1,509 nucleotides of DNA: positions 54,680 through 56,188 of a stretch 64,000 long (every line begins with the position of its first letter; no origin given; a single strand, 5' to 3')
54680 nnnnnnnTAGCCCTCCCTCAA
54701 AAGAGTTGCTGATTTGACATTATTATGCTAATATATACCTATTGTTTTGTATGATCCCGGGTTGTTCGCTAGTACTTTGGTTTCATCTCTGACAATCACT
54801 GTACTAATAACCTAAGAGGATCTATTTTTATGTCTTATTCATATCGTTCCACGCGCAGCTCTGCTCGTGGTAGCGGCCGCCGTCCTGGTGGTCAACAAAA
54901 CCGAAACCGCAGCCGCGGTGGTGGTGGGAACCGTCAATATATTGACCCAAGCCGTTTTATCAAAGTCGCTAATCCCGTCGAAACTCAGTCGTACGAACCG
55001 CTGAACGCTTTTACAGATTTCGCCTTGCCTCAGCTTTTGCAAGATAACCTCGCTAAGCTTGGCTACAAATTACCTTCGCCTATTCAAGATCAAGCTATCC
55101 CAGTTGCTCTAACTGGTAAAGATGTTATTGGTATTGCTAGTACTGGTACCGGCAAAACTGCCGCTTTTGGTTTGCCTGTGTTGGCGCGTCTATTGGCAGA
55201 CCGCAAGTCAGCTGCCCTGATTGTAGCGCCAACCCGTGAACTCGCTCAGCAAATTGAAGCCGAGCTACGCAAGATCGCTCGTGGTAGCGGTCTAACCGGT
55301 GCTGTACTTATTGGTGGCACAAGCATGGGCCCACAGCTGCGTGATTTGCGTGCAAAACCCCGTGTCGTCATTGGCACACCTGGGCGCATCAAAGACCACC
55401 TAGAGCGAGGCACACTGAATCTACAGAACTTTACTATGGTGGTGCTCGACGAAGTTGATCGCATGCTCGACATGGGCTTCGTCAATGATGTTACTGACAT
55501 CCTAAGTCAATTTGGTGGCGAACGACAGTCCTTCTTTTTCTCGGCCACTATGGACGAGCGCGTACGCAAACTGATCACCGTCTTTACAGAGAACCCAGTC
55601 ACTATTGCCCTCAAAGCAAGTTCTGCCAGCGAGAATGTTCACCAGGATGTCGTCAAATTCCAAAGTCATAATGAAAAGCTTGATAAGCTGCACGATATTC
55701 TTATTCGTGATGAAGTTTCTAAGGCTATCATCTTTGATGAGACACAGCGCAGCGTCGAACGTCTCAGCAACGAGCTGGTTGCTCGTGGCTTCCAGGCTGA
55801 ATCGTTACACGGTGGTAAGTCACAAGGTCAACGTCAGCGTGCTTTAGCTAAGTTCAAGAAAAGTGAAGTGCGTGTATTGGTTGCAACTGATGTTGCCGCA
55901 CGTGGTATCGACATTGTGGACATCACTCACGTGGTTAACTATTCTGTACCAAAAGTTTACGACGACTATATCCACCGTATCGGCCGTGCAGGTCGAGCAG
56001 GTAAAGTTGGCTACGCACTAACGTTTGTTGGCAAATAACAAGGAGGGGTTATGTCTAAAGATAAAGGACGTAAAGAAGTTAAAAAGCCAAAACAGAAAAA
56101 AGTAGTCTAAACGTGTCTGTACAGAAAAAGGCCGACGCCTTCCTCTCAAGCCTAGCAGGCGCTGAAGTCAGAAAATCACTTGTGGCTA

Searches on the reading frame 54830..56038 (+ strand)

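Call 62: search_protein_families(library=pfam, proteins=[window:54830-56038:+], max_evalue=0.00001)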
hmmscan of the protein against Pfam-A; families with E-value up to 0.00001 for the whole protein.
window:54830-56038:+ (402 aa): 3 families
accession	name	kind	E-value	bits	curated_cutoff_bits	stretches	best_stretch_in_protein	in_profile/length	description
PF00270.35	DEAD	-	3.5e-48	163.9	26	1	83-247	1-166/167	DEAD/DEAH box helicase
PF00271.37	Helicase_C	-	1.4e-31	109.4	23.5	1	282-391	1-110/110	Helicase conserved C-terminal domain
PF04851.21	ResIII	-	2e-08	34.7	22.5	1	102-241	29-162/164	Type III restriction enzyme, res subunit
